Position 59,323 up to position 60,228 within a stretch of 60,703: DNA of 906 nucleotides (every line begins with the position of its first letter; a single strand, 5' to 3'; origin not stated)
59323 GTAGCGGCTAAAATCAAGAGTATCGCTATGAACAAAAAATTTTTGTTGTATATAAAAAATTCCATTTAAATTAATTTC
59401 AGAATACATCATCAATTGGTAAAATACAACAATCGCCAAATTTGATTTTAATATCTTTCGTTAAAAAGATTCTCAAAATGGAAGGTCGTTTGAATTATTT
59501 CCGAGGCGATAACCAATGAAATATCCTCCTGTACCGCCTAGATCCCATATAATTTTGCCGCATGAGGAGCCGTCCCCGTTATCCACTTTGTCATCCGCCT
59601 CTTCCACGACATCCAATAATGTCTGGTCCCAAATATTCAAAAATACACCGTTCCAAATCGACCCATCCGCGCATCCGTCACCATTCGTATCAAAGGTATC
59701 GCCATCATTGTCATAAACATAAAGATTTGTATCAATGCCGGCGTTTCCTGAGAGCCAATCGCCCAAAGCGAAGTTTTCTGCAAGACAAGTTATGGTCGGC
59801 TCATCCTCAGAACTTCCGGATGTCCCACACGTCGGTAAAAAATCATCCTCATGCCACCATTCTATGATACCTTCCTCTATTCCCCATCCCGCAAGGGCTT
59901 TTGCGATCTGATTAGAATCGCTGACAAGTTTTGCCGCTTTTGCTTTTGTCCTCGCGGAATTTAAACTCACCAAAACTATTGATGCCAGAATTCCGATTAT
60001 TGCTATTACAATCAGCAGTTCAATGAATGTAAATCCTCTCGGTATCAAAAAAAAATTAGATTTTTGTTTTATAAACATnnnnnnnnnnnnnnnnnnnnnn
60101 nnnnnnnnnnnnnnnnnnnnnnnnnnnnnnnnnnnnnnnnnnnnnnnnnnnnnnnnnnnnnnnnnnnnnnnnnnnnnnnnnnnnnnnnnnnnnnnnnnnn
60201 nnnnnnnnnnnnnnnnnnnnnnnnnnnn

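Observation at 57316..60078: Pilin operon encoding a protein that ends in a Hint domain: possible Hedgehog-style autoprocessing on the cell surface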

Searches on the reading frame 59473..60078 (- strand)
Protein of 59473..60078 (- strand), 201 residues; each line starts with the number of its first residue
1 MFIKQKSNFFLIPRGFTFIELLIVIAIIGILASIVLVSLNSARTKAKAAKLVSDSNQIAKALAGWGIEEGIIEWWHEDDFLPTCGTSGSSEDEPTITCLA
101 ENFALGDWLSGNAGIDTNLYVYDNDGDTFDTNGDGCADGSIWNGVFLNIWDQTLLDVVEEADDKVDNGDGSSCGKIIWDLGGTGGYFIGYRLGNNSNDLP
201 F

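Call 3: search_protein_families(library=pfam, proteins=[window:59473-60078:-], max_evalue=1)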
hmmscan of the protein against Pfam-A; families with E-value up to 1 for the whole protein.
window:59473-60078:- (201 aa): 1 family
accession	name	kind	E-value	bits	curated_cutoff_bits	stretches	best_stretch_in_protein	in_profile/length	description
PF07963.17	N_methyl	-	1.7e-07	30.9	21.2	1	14-36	5-27/27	Prokaryotic N-terminal methylation motif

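Call 4: search_protein_families(library=ncbifam, proteins=[window:59473-60078:-], max_evalue=1)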
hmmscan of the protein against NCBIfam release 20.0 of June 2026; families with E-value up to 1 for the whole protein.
window:59473-60078:- (201 aa): 16 families
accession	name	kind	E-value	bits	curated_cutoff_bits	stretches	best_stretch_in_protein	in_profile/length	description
TIGR01710.1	typeII_sec_gspG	equivalog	4e-09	36.6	88.85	1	14-68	1-55/134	type II secretion system major pseudopilin GspG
TIGR01708.2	typeII_sec_gspH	equivalog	4.2e-09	36.6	80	1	14-50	2-38/169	type II secretion system minor pseudopilin GspH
TIGR02532.1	IV_pilin_GFxxxE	domain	8.5e-09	34.9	16.3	1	14-36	2-24/24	prepilin-type N-terminal cleavage/methylation domain-containing protein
NF041775.1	typeIV_PilA_Myxo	equivalog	1.3e-06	28.6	400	1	9-49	6-48/214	type IV pilin protein PilA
NF041013.1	T4P_ComGE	equivalog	1.9e-05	24.7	49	1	14-60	4-50/83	competence type IV pilus minor pilin ComGE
TIGR02596.1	TIGR02596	subfamily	4.2e-05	23.7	70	1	16-62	1-44/196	Verru_Chthon cassette protein D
NF007862.0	PRK10574.1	equivalog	6.7e-05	23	138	1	14-47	5-38/145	prepilin peptidase-dependent pilin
NF040999.1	pilin_ComGC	equivalog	0.0013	18.9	75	1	14-46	2-34/84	competence type IV pilus major pilin ComGC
NF007800.0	PRK10506.1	equivalog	0.014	15.2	158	1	14-47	9-42/163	prepilin peptidase-dependent protein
TIGR01707.1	gspI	equivalog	0.026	15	44.35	1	15-54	1-37/101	type II secretion system minor pseudopilin GspI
NF040982.1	ComGD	equivalog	0.027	14.9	70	1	14-42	2-29/139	competence type IV pilus minor pilin ComGD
NF047828.1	T3SSXpsI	equivalog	0.045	13.8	150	1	14-62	2-50/132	type II secretion system protein XpsI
TIGR01711.1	gspJ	equivalog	0.068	13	64.85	1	14-48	1-35/192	type II secretion system minor pseudopilin GspJ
TIGR02523.1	type_IV_pilV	equivalog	0.094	13.2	52.2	1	14-60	2-48/139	type IV pilus modification protein PilV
NF038303.1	EPS_HpsB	equivalog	0.11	12.5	150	1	14-128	3-118/211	hormogonium polysaccharide secretion pseudopilin HpsB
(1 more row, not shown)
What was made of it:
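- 59473..60078 (-): Type IV pilin-like gene (prepilin motif RG|FTFIELL). The association with the Hint gene is not conserved. N_methyl E 1.7e-7, TIGR02532 E 8.5e-9 (calls 3, 4).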
